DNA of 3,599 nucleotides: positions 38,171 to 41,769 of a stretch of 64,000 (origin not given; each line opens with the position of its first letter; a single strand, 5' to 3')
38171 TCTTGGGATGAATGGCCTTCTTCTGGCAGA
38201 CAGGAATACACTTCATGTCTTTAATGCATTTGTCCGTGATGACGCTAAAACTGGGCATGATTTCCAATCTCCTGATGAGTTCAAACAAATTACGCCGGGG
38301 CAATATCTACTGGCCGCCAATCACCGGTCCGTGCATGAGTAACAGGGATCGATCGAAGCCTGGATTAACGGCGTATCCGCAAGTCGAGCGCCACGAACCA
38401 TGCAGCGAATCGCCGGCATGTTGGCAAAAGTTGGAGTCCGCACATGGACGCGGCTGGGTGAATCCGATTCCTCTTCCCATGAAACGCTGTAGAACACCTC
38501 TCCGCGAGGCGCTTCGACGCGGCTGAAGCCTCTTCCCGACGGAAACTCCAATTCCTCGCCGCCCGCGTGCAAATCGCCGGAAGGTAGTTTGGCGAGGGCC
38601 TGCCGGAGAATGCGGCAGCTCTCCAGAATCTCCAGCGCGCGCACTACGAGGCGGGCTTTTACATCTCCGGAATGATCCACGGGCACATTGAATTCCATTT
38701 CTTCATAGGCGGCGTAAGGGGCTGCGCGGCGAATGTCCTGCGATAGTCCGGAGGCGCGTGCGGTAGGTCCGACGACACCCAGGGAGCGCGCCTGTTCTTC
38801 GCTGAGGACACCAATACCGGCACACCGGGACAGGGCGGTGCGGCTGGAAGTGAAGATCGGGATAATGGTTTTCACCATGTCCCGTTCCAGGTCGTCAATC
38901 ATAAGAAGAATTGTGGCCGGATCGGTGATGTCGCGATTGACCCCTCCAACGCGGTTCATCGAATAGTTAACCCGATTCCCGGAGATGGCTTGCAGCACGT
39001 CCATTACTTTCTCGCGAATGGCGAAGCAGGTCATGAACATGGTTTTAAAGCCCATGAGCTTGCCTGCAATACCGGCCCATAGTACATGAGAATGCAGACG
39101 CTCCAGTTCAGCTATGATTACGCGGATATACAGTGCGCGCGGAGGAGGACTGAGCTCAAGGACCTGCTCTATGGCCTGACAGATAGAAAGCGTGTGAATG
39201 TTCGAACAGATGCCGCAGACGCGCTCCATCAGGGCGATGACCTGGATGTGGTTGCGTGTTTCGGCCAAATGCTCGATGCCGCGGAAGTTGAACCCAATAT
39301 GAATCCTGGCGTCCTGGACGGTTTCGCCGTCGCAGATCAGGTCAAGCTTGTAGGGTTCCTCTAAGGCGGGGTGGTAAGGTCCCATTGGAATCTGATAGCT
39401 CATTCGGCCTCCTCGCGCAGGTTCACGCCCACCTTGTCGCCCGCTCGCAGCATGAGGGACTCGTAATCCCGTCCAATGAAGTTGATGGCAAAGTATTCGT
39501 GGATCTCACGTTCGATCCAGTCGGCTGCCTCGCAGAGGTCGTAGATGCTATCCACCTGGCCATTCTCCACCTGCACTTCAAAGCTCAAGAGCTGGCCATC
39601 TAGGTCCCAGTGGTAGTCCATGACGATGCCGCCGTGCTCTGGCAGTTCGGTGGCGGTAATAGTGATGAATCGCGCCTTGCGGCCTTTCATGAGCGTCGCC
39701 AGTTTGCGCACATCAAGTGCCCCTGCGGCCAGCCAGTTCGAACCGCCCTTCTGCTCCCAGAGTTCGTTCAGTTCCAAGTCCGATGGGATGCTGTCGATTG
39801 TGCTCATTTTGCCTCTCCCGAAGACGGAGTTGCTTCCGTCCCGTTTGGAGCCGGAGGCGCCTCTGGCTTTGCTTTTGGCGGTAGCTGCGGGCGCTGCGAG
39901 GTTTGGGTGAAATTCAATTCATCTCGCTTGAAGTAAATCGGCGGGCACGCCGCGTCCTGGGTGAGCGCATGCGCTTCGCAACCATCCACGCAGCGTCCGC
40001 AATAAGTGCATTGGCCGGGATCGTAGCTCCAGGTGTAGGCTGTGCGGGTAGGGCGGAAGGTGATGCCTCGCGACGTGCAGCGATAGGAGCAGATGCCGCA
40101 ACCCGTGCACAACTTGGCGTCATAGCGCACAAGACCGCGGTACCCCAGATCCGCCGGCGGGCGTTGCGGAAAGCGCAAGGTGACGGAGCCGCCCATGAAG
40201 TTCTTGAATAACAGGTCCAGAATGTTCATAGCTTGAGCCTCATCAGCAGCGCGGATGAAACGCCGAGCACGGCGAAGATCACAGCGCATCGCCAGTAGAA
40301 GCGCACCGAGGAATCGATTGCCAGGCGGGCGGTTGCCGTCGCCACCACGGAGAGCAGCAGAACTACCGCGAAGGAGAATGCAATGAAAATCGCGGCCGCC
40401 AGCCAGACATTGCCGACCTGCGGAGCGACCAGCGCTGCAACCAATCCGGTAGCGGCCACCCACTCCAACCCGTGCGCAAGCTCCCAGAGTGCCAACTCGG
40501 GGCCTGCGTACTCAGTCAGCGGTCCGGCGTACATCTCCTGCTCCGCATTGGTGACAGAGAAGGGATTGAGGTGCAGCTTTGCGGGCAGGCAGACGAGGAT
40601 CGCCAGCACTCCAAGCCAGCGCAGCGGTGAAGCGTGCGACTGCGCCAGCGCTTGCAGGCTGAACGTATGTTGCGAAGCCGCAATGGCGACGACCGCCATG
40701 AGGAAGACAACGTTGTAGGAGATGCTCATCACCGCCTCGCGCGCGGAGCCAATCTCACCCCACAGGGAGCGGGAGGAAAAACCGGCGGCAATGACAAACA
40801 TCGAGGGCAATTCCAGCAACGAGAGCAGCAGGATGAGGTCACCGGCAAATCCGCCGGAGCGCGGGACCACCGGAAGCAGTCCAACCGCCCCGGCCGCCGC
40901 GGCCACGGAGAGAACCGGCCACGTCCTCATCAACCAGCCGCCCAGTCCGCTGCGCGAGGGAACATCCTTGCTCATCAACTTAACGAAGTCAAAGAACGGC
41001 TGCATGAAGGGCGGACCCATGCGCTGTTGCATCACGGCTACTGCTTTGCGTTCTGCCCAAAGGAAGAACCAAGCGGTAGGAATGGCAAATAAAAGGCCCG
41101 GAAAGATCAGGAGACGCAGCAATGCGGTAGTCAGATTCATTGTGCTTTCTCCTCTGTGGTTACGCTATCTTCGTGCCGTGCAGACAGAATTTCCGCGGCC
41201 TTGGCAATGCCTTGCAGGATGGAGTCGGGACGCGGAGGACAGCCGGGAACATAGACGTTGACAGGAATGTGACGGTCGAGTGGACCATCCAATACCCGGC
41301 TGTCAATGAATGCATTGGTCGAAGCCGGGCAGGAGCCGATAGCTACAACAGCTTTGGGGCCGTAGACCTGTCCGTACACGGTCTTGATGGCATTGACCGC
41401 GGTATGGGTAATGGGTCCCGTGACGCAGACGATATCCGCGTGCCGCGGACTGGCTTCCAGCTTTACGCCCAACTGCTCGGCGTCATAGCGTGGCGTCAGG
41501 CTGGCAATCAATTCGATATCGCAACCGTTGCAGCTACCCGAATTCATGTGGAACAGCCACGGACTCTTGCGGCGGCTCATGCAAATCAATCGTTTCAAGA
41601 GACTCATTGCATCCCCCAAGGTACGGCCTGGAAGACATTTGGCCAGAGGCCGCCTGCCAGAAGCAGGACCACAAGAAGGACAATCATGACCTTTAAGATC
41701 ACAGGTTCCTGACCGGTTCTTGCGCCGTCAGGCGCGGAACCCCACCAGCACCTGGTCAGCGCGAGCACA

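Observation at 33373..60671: Candidate 'aldehyde hydrogenlyase'-type supermodule: group 4 hydrogenase, Moco genes, sigma-54 activator and Mop operon in one 27-kb block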

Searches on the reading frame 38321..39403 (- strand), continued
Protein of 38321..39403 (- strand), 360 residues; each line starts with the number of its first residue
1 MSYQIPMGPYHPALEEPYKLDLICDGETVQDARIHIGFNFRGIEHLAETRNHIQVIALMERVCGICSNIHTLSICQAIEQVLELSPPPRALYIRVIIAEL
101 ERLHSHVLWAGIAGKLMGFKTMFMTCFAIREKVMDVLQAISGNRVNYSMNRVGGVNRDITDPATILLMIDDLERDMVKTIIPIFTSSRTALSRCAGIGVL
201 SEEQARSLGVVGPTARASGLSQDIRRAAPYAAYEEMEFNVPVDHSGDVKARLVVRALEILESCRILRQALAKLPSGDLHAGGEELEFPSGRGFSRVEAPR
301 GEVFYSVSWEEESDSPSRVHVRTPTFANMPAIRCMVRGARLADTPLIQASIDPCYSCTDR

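Call 68: search_protein_representatives(protein=window:38321-39403:-)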
Query: 360 residues. Proteins with E-value up to 0.001 (for the whole library): 9032; up to 1e-10: 4249; up to 1e-30: 863. The best 150 are listed.
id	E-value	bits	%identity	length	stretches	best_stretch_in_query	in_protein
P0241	9.0e-121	419.5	55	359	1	1-360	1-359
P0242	4.9e-106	371.0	76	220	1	1-216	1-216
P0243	4.7e-102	357.9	69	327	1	1-219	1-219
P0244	2.6e-99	348.9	49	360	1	1-360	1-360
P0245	4.8e-98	344.7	47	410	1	4-360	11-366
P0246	6.6e-97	341.0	47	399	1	2-360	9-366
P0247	2.9e-96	338.9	48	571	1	3-360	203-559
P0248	4.3e-96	338.3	61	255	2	1-183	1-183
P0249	6.8e-96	337.7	48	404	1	5-360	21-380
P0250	3.0e-94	332.3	45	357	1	5-360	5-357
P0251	3.4e-92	325.5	45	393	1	4-360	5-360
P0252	1.6e-91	323.3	47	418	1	4-360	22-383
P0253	5.5e-91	321.5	45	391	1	3-360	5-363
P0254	3.2e-90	319.0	46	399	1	5-360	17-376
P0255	5.6e-90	318.2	44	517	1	5-360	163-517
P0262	7.0e-86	304.7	42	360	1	4-360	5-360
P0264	1.8e-85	303.4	44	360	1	1-360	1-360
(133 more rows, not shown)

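Call 69: list_cluster_members(proteins=[P0241, P0244, P0245, P0246, P0247, P0249, P0250, P0251, P0262, P0264])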
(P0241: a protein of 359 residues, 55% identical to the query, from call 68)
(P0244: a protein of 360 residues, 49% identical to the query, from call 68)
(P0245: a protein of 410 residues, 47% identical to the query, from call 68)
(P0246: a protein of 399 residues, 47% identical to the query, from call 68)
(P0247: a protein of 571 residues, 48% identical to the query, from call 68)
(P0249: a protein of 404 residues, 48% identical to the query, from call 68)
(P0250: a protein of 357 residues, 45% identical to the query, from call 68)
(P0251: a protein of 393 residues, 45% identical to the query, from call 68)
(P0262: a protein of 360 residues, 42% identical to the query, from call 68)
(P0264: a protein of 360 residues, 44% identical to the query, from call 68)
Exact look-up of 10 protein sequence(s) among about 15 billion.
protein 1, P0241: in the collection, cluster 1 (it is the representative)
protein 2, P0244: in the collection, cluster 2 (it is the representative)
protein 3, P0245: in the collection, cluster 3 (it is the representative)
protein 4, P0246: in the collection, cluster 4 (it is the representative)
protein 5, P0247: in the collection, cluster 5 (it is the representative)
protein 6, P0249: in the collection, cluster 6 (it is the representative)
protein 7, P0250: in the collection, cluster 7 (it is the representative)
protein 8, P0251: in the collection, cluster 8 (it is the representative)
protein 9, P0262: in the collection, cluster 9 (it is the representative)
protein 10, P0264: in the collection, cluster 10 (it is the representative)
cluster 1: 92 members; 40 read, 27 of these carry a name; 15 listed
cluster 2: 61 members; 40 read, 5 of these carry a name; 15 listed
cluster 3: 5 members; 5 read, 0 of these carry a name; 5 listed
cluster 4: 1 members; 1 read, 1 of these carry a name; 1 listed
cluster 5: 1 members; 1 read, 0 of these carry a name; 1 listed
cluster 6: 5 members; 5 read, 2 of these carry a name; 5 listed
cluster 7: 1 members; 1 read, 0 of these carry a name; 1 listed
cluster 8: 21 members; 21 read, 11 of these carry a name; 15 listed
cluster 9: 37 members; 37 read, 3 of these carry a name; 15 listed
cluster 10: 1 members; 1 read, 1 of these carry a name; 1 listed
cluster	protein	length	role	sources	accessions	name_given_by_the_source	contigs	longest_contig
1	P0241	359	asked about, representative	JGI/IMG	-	Ni,Fe-hydrogenase III large subunit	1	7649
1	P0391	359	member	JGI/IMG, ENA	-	Ni,Fe-hydrogenase III large subunit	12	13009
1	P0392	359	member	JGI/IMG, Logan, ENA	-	Ni,Fe-hydrogenase III large subunit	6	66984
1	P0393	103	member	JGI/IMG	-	Ni,Fe-hydrogenase III large subunit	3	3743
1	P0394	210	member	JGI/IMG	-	Ni,Fe-hydrogenase III large subunit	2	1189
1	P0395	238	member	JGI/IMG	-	Ni,Fe-hydrogenase III large subunit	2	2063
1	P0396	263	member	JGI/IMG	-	Ni,Fe-hydrogenase III large subunit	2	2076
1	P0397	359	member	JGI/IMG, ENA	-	Ni,Fe-hydrogenase III large subunit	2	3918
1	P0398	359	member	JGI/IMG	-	Ni,Fe-hydrogenase III large subunit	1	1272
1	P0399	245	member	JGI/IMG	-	Ni,Fe-hydrogenase III large subunit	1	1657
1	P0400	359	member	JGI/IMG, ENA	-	Ni,Fe-hydrogenase III large subunit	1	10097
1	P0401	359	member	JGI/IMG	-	Ni,Fe-hydrogenase III large subunit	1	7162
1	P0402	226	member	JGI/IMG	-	Ni,Fe-hydrogenase III large subunit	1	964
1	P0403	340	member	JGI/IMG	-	Ni,Fe-hydrogenase III large subunit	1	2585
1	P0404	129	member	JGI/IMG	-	Ni,Fe-hydrogenase III large subunit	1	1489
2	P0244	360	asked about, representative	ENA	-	-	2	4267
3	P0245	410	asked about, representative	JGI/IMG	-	-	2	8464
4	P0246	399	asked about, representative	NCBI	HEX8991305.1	MAG TPA: nickel-dependent hydrogenase large subunit [Anaerolineales bacterium]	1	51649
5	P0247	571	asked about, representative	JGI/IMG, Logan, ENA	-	-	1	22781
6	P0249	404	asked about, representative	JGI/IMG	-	-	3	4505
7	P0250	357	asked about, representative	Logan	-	-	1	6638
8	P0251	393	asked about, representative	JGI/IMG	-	NADH-quinone oxidoreductase subunit D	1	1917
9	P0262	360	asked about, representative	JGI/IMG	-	NADH-quinone oxidoreductase subunit D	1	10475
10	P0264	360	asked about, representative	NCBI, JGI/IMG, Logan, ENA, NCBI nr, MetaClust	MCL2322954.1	MAG: nickel-dependent hydrogenase large subunit [Oscillospiraceae bacterium] | nickel-dependent hydrogenase large subunit [Oscillospiraceae bacterium] | \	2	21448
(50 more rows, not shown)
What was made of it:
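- On Group 4 subgroup (HydDB 4a-4i): The nearest non-family cluster representatives are at most 55% identical and are unnamed MAG proteins (calls 68, 69).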

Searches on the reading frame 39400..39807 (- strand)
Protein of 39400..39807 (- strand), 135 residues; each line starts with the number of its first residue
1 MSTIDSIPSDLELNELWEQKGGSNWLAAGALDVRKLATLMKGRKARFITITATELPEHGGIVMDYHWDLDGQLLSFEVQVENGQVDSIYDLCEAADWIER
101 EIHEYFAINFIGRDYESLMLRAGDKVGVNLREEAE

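Call 4: search_protein_families(library=pfam, proteins=[window:39400-39807:-])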
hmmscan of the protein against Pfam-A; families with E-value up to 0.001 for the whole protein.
window:39400-39807:- (135 aa): 1 family
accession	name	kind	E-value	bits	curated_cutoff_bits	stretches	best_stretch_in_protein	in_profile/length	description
PF00329.25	Complex1_30kDa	-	4.7e-10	40.5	22.5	1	34-131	9-115/124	Respiratory-chain NADH dehydrogenase, 30 Kd subunit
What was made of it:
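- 39400..39807 (-): NuoC-like subunit. Pfam Complex1_30kDa (call 4).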

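Call 38: search_protein_families(library=ncbifam, proteins=[window:39400-39807:-], max_evalue=0.00001)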
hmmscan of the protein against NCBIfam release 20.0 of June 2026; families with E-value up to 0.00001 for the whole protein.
window:39400-39807:- (135 aa): 3 families
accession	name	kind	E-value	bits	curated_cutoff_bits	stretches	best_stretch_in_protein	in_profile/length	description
NF009141.0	PRK12494.1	equivalog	4.6e-07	29.9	175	1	78-132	107-161/175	NAD(P)H-quinone oxidoreductase subunit J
NF004737.0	PRK06074.2-4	equivalog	1.4e-06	28.4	144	1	41-133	31-123/150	NADH-quinone oxidoreductase subunit C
TIGR01961.1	NuoC_fam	subfamily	5.3e-06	27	122.45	1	74-127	57-111/122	NADH (or F420H2) dehydrogenase, subunit C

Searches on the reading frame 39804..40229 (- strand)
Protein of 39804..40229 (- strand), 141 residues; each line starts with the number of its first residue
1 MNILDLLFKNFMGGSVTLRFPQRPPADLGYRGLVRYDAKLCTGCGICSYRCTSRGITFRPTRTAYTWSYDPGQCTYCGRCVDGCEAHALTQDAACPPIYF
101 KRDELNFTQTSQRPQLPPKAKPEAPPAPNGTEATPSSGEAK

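Call 38: search_protein_families(library=ncbifam, proteins=[window:39804-40229:-], max_evalue=0.00001)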
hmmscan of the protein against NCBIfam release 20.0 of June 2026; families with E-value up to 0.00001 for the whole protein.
window:39804-40229:- (141 aa): 12 families
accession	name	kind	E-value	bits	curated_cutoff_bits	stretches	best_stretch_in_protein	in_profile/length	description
NF009053.0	PRK12387.1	subfamily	2.2e-13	50.4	204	1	4-89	2-90/180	formate hydrogenlyase complex iron-sulfur subunit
NF006221.0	PRK08348.1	subfamily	3.4e-12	46.2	124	1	3-91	6-94/136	NADH-plastoquinone oxidoreductase subunit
NF040612.1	F420_dehyd_FpoI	exception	1.2e-10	41.3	180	1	8-95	10-105/135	F420H2 dehydrogenase subunit FpoI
NF006076.0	PRK08222.1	equivalog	1.4e-10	41.2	270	1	7-90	4-91/181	hydrogenase 4 subunit H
TIGR01971.1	NuoI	subfamily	2.4e-10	40.1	113.05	1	6-109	4-118/121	NADH-quinone oxidoreductase, chain I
NF004541.0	PRK05888.2-2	equivalog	2.7e-10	40.3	217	1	16-109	37-131/168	NADH-quinone oxidoreductase subunit NuoI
NF010590.0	PRK13984.1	equivalog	2.5e-08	32.6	946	1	8-92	18-111/611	putative oxidoreductase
NF043069.1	T4HPD_activ_SAM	equivalog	1.2e-07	31.4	425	1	34-88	46-96/299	trans-4-hydroxy-L-proline dehydratase activase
NF004543.0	PRK05888.2-5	equivalog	1.5e-06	27.9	243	1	15-90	34-116/217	NADH-quinone oxidoreductase subunit NuoI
NF004537.0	PRK05888.1-3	equivalog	2e-06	27.5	163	0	8-128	31-170/204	NADH-quinone oxidoreductase subunit NuoI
TIGR02163.1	napH_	subfamily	3.4e-06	26.8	213.05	1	37-90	199-252/255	NapH/MauN family ferredoxin-type protein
NF043039.1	HgcAB_like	equivalog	6e-06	26.1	285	1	31-89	292-349/350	HgcAB-like fusion protein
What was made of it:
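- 39804..40229 (-): NuoI-like 2x[4Fe-4S] subunit (141 aa). NCBIfam gives HycF/NuoI-like hits below cut-off (call 38).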

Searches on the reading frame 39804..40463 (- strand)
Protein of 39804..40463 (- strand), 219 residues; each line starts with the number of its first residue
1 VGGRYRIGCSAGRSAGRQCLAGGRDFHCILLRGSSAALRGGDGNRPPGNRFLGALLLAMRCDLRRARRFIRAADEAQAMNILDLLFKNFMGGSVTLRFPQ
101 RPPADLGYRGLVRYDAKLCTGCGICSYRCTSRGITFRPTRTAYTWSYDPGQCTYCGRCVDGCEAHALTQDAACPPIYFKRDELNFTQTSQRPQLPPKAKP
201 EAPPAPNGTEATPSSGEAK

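Call 4: search_protein_families(library=pfam, proteins=[window:39804-40463:-])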
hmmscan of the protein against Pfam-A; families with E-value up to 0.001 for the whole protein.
window:39804-40463:- (219 aa): 5 families
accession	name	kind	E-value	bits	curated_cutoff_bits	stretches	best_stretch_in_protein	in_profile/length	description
PF00037.32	Fer4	-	3.2e-08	33.5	21.1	1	147-168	3-24/24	4Fe-4S binding domain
PF12838.12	Fer4_7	-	1.7e-07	32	27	1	119-164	2-50/52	4Fe-4S dicluster domain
PF13187.11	Fer4_9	-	1.5e-06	28.5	27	1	119-166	2-51/52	4Fe-4S dicluster domain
PF12837.12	Fer4_6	-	9e-06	25.8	25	0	147-167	4-24/24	4Fe-4S binding domain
PF13237.11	Fer4_10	-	5.8e-05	23.4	25.5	1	112-162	2-52/53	4Fe-4S dicluster domain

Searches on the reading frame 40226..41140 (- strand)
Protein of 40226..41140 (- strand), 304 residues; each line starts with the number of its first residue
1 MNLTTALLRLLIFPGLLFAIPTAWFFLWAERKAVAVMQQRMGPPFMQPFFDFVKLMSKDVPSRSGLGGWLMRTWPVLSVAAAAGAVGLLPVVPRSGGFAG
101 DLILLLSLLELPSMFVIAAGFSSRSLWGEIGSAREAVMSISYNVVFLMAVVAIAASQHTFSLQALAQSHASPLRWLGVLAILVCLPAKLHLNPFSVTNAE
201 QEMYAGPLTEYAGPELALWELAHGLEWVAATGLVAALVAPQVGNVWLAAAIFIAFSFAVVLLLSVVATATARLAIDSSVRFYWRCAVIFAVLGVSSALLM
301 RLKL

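Call 4: search_protein_families(library=pfam, proteins=[window:40226-41140:-])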
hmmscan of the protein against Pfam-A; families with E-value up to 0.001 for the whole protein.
window:40226-41140:- (304 aa): 1 family
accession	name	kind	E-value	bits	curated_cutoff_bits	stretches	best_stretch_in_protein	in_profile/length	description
PF00146.26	NADHdh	-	5.2e-47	161.1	27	1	18-294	10-294/298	NADH dehydrogenase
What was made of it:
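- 40226..41140 (-): NuoH-like membrane subunit. Pfam NADHdh (call 4).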

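Call 38: search_protein_families(library=ncbifam, proteins=[window:40226-41140:-], max_evalue=0.00001)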
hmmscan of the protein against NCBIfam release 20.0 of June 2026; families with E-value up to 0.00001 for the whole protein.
window:40226-41140:- (304 aa): 7 families
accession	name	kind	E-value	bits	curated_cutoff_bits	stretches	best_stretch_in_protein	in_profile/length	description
NF004741.0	PRK06076.1-2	equivalog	1.2e-34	120.1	305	1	4-301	18-333/337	NADH-quinone oxidoreductase subunit NuoH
NF004740.0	PRK06076.1-1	equivalog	9.9e-18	64.7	399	1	16-292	22-311/325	NADH-quinone oxidoreductase subunit NuoH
NF004744.0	PRK06076.1-5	equivalog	1.6e-14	53.8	542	1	25-238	47-276/372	NADH-quinone oxidoreductase subunit NuoH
NF040610.1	F420_dehyd_FpoH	exception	1.6e-11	44.2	475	1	114-300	134-335/339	F420H2 dehydrogenase subunit FpoH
NF004743.0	PRK06076.1-4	equivalog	3.6e-11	42.6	494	1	18-237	26-266/433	NADH-quinone oxidoreductase subunit NuoH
NF004742.0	PRK06076.1-3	equivalog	3.8e-11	42.8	531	1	7-291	25-338/356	NADH-quinone oxidoreductase subunit NuoH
NF004745.0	PRK06076.1-6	equivalog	5.7e-10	39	450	1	22-290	29-322/341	NADH-quinone oxidoreductase subunit NuoH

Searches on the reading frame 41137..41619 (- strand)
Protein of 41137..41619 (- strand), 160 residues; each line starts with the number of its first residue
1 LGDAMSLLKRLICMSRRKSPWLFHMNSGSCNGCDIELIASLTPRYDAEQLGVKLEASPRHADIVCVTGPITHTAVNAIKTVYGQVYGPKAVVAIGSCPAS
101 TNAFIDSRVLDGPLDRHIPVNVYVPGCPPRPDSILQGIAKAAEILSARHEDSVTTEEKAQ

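Call 4: search_protein_families(library=pfam, proteins=[window:41137-41619:-])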
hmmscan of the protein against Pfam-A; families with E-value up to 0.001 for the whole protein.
window:41137-41619:- (160 aa): 1 family
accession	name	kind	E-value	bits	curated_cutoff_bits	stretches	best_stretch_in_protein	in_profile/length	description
PF01058.29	Oxidored_q6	-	1.3e-25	90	27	1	30-140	1-127/128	NADH ubiquinone oxidoreductase, 20 Kd subunit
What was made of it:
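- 41137..41619 (-): NuoB-like hydrogenase small subunit with four Cys for the proximal cluster. Pfam Oxidored_q6 (call 4).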

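Call 38: search_protein_families(library=ncbifam, proteins=[window:41137-41619:-], max_evalue=0.00001)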
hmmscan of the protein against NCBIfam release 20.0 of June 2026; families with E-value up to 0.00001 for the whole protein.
window:41137-41619:- (160 aa): 12 families
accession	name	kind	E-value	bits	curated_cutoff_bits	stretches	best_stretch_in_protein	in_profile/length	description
NF005012.1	PRK06411.1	subfamily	7.2e-35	120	116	1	5-146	21-159/166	NADH-quinone oxidoreductase subunit NuoB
NF011395.0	PRK14820.1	equivalog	6.3e-31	107.5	263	1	8-147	23-159/180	NADH-quinone oxidoreductase subunit B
TIGR01957.1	nuoB_fam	subfamily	1.6e-30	105.9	142.7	1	8-142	7-139/145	NADH-quinone oxidoreductase subunit B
NF011393.0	PRK14818.1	equivalog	6.2e-28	97.5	255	1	6-148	19-158/173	NADH dehydrogenase subunit B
NF011391.0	PRK14816.1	equivalog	1e-27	97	283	1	5-140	39-172/196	NADH-quinone oxidoreductase subunit B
NF011390.0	PRK14815.1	equivalog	3.3e-27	95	281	1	11-146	26-158/183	NADH dehydrogenase subunit B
NF011394.0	PRK14819.1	equivalog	7.5e-27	94.5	312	1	7-140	20-151/264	NADH-quinone oxidoreductase subunit B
NF009808.0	PRK13292.1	equivalog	1.3e-25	89.4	1156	1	7-143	14-147/791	NADH-quinone oxidoreductase subunit B/C/D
NF011392.0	PRK14817.1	equivalog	1.1e-24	87.1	271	1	30-141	45-156/182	NADH-quinone oxidoreductase subunit B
NF011389.0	PRK14814.1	equivalog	1.2e-24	87.2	285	1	8-145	23-157/186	NADH dehydrogenase subunit B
NF011388.0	PRK14813.1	equivalog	1.4e-24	87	294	1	22-146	30-154/189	NADH dehydrogenase subunit B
NF045520.1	H2_NiFeSe_small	exception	2.8e-06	26.9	470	0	64-150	120-214/314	NiFeSe hydrogenase small subunit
